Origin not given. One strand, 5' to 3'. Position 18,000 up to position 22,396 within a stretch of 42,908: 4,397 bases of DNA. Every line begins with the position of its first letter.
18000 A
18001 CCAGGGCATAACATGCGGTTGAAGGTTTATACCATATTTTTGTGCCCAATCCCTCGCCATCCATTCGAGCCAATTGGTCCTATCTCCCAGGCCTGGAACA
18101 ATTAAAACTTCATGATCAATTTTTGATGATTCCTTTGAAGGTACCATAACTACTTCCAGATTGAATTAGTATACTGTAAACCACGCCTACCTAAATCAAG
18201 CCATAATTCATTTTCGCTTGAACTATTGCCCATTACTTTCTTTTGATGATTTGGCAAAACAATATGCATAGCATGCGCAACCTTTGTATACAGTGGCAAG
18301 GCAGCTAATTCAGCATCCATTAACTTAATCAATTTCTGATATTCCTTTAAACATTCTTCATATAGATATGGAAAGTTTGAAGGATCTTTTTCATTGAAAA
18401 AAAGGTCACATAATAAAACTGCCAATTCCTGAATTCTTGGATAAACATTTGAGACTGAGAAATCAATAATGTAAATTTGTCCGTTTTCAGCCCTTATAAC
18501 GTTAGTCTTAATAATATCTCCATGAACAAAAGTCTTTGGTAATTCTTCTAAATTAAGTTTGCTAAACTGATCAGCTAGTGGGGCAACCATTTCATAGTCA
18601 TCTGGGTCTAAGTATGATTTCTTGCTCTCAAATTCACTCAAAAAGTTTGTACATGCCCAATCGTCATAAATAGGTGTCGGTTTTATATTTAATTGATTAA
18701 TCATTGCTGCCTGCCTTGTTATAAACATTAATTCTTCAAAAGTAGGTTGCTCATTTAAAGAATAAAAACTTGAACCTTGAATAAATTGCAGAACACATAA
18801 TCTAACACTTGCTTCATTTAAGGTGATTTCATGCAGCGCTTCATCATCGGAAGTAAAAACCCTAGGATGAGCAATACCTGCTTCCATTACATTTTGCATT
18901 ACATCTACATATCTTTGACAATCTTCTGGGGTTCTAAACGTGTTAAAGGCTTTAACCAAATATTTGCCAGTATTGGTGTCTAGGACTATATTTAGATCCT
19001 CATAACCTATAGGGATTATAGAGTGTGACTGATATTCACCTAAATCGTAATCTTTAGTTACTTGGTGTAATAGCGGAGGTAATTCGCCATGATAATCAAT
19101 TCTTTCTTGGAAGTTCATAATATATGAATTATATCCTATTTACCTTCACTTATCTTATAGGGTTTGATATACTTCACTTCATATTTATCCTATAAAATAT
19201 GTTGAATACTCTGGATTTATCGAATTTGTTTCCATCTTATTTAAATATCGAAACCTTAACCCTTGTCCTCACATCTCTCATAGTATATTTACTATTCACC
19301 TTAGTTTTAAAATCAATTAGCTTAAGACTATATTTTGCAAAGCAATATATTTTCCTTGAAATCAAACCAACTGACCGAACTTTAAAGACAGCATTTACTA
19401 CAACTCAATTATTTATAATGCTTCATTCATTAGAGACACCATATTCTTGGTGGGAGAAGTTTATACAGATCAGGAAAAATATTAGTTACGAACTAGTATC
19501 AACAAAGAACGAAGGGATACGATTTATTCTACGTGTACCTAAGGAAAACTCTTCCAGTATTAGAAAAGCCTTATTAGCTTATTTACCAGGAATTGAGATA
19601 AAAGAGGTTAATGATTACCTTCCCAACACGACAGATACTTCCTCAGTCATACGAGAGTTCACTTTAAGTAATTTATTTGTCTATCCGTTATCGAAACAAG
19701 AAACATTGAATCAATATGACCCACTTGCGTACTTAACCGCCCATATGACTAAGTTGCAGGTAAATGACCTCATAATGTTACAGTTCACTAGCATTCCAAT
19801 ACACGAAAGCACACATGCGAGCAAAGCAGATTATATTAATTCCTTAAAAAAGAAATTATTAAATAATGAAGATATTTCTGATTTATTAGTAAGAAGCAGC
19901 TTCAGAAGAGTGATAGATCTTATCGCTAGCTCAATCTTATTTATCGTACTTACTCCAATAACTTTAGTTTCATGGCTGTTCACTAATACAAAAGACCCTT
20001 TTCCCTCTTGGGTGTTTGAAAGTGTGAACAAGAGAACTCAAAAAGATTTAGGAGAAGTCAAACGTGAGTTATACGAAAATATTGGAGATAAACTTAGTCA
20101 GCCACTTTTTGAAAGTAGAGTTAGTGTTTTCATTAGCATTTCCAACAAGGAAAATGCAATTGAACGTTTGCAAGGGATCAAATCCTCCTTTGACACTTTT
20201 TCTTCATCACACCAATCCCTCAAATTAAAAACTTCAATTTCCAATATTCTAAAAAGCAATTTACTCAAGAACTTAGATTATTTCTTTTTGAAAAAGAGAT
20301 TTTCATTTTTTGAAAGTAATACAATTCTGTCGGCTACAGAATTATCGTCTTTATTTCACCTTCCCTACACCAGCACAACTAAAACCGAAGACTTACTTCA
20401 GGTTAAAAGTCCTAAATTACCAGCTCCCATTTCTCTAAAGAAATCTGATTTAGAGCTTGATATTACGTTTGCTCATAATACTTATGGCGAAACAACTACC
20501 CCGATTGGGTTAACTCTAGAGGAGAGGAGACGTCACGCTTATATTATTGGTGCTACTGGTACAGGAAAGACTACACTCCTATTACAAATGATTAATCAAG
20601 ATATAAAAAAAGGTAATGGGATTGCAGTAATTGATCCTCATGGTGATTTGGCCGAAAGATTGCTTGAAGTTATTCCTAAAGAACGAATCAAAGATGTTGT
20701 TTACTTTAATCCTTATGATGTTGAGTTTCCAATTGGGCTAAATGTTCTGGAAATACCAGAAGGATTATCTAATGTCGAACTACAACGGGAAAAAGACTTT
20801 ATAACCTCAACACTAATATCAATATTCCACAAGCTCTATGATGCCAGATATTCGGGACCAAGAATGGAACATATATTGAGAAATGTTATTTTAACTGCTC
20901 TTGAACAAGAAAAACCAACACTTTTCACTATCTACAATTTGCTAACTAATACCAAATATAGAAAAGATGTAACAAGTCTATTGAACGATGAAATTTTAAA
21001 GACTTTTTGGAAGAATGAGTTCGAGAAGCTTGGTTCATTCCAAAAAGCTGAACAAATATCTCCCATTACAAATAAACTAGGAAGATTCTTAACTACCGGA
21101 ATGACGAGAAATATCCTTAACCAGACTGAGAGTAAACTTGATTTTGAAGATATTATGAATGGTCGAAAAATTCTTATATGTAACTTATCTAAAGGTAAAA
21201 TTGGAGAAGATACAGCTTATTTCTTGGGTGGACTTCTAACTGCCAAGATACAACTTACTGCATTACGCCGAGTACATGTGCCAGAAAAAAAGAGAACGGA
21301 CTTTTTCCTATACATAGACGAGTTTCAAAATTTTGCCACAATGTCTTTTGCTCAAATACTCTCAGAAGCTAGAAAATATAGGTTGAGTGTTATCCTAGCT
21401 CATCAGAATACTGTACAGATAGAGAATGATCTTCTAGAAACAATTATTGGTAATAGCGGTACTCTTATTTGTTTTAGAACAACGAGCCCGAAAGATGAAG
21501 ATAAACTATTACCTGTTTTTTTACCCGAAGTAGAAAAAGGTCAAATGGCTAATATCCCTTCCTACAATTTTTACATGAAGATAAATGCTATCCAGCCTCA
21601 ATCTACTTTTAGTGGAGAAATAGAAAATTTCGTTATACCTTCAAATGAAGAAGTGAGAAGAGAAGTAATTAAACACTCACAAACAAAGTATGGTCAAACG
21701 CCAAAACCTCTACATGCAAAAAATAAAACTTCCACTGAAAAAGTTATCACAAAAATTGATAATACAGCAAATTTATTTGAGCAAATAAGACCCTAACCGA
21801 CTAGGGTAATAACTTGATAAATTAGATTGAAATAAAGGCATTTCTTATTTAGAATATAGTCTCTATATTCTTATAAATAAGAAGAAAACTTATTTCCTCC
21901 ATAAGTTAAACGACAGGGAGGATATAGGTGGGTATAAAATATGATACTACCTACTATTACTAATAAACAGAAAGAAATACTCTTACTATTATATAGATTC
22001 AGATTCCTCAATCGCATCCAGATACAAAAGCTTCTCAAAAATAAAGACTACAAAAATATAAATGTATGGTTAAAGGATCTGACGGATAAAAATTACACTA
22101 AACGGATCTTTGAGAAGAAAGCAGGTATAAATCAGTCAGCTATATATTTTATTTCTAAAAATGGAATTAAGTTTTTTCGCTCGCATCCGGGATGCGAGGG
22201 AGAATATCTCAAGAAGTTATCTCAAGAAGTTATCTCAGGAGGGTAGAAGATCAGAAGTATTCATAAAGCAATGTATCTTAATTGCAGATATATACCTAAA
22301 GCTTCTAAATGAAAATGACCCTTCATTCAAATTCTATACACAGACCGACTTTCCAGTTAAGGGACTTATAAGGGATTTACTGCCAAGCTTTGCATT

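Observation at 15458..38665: About 23-kb AT-rich island with a complete-looking monoderm conjugation toolkit inserted in the 3' end of a yibE/F-like gene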

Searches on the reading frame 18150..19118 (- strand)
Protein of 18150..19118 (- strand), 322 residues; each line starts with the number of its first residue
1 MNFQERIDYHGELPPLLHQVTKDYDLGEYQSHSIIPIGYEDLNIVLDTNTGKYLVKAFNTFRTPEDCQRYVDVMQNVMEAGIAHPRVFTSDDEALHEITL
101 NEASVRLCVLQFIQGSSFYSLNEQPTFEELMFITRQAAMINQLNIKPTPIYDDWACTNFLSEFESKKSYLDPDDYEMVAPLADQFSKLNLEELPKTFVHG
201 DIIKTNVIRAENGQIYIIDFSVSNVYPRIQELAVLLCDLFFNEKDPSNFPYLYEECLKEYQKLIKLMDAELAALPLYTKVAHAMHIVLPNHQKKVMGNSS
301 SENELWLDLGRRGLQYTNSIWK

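Call 7: search_protein_families(library=pfam, proteins=[window:18150-19118:-], max_evalue=0.01)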
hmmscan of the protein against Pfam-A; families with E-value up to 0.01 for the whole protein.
window:18150-19118:- (322 aa): 4 families
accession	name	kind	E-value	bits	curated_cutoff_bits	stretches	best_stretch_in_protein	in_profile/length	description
PF01636.29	APH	-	2.8e-17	63.7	23.2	1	35-246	5-219/239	Phosphotransferase enzyme family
PF01633.27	Choline_kinase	-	4.6e-05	23.3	29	1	157-245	128-213/300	Choline/ethanolamine kinase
PF01163.29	RIO1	-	0.006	16.7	22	0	196-221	125-149/187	RIO domain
PF19974.5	TCAD9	-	0.009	15.6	40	0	190-242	292-344/429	Ternary complex associated domain 9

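Call 80: search_protein_families(library=phrogs, proteins=[window:18150-19118:-], max_evalue=0.001)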
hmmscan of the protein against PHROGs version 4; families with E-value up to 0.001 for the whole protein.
window:18150-19118:- (322 aa): 0 families

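Call 81: search_protein_families(library=padloc, proteins=[window:18150-19118:-], max_evalue=0.001)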
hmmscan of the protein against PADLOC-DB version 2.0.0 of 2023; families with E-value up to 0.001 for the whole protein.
window:18150-19118:- (322 aa): 0 families

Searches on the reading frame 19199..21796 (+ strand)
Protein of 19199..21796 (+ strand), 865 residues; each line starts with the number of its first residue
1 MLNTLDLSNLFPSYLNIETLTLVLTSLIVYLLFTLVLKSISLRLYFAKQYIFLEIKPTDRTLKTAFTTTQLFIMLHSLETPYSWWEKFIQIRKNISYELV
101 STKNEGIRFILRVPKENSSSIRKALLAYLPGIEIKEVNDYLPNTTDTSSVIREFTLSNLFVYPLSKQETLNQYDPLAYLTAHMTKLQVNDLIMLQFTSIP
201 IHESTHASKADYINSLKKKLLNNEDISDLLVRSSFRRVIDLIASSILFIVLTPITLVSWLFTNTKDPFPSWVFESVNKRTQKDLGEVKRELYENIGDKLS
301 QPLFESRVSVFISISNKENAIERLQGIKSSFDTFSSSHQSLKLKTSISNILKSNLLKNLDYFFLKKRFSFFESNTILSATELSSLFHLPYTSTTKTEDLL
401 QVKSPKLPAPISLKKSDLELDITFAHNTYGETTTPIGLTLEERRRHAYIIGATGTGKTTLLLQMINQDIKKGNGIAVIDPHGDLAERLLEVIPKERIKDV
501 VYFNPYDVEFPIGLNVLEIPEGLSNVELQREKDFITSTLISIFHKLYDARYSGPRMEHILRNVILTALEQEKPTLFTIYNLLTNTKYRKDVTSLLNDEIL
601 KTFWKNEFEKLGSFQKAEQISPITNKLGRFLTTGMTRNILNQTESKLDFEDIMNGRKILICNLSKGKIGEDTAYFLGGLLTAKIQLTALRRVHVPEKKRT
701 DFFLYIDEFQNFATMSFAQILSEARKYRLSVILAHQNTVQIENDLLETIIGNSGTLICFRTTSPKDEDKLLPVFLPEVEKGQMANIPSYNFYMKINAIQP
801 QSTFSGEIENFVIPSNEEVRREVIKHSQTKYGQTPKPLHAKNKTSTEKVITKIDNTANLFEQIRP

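Call 7: search_protein_families(library=pfam, proteins=[window:19199-21796:+], max_evalue=0.01)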
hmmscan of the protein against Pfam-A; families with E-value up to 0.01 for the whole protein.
window:19199-21796:+ (865 aa): 13 families
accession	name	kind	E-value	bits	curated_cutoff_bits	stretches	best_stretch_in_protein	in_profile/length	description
PF10412.15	TrwB_AAD_bind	-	2.1e-12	47.1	20.5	2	438-507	9-72/387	Type IV secretion-system coupling protein DNA-binding domain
PF01935.23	DUF87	-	5.5e-11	43.4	23.2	1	431-678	9-214/220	Helicase HerA, central domain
PF12696.13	TraG-D_C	-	8.6e-07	29.4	22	1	704-766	4-71/126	TraM recognition site of TraD and TraG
PF04851.21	ResIII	-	3.7e-06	27.4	22.5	1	439-490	18-71/164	Type III restriction enzyme, res subunit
PF13401.12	AAA_22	-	2.6e-05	25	27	0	443-470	4-31/130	AAA domain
PF05872.18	HerA_C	-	5.5e-05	22.4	22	1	431-485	8-62/502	Helicase HerA-like C-terminal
PF25199.1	nSTAND_NTPase5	-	6.6e-05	23.2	34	1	441-489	38-87/145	Novel STAND NTPase 5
PF00270.35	DEAD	-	0.0015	18.7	26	0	444-492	14-65/167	DEAD/DEAH box helicase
PF13245.12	AAA_19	-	0.0022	18.6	25.1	0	444-724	11-114/134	AAA domain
PF13604.12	AAA_30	-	0.0038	17.4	27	0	440-490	14-64/191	AAA domain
PF19044.6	P-loop_TraG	-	0.004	16.3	25.8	0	445-550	30-124/413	TraG P-loop domain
PF13173.12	AAA_14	-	0.0054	17.2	27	0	446-476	4-33/129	AAA domain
PF13191.12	AAA_16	-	0.0089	17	32.6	0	443-492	23-73/167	AAA ATPase domain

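Call 64: search_protein_families(library=ncbifam, proteins=[window:19199-21796:+], max_evalue=0.01)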
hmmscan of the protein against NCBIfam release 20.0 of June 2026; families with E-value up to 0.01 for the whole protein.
window:19199-21796:+ (865 aa): 14 families
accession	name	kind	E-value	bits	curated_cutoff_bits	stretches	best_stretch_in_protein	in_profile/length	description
TIGR03743.1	SXT_TraD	subfamily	6.9e-15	54.5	366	2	431-484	162-215/636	conjugative transfer system coupling protein TraD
NF033849.1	ser_rich_anae_1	subfamily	4.5e-12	44.2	650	2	371-524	689-846/1163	serine-rich protein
NF045973.1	conju_CD1115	equivalog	8.3e-12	44.7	250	1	441-765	21-361/442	VirD4-like conjugal transfer protein, CD1115 family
NF053655.1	CedD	equivalog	4.9e-11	42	600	1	389-492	167-269/527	DNA-translocating ATPase CedD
TIGR03754.1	conj_TOL_TraD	equivalog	3.9e-10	38.9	647.55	1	431-484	167-220/643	type IV conjugative transfer system coupling protein TraD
TIGR00929.1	VirB4_CagE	subfamily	7.5e-07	27.7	643.1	1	598-787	550-728/792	VirB4 family type IV secretion/conjugal transfer ATPase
NF041447.1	TrbC_conju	equivalog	4.8e-05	22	800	0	437-480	122-165/685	F-type conjugative transfer protein TrbC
TIGR02759.1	TraD_Ftype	equivalog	0.0012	17.7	521.35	0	445-487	177-219/566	type IV conjugative transfer system coupling protein TraD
TIGR03880.1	KaiC_arch_3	hypoth_equivalog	0.0016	18.1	249.45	1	448-478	20-50/224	KaiC domain-containing protein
TIGR02237.1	recomb_radB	equivalog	0.0018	18.2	172.4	0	448-507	16-78/210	DNA repair and recombination protein RadB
TIGR01447.1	recD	equivalog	0.0021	16.7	310.15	1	443-495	162-219/597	exodeoxyribonuclease V subunit alpha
TIGR03819.1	heli_sec_ATPase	hypoth_equivalog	0.0046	16.2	373.15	1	416-467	150-201/340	TadA family conjugal transfer-associated ATPase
TIGR02868.1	CydC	equivalog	0.0061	15.2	329.05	1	414-464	331-381/530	thiol reductant ABC exporter subunit CydC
NF040819.1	helicase_HerA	equivalog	0.0072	14.9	970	0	444-487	156-200/561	DNA double-strand break repair helicase HerA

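Call 71: find_encoding_contigs(protein=window:19199-21796:+, flank=2500, max_places=6)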
Protein window:19199-21796:+ (865 aa): no gene with exactly this product is on record in the collection.

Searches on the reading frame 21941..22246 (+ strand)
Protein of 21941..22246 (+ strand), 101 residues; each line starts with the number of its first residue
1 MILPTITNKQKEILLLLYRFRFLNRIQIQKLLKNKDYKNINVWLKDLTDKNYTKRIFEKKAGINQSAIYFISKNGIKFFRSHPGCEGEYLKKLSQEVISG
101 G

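Call 7: search_protein_families(library=pfam, proteins=[window:21941-22246:+], max_evalue=0.01)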
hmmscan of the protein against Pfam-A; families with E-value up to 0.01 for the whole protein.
window:21941-22246:+ (101 aa): 1 family
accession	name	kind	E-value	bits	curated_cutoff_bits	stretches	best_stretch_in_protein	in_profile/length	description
PF13814.12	Replic_Relax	-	0.00024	21.7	25.3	1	15-80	2-71/191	Replication-relaxation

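Call 70: find_encoding_contigs(protein=window:21941-22246:+, flank=2000, max_places=6)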
Protein window:21941-22246:+ (101 aa): no gene with exactly this product is on record in the collection.
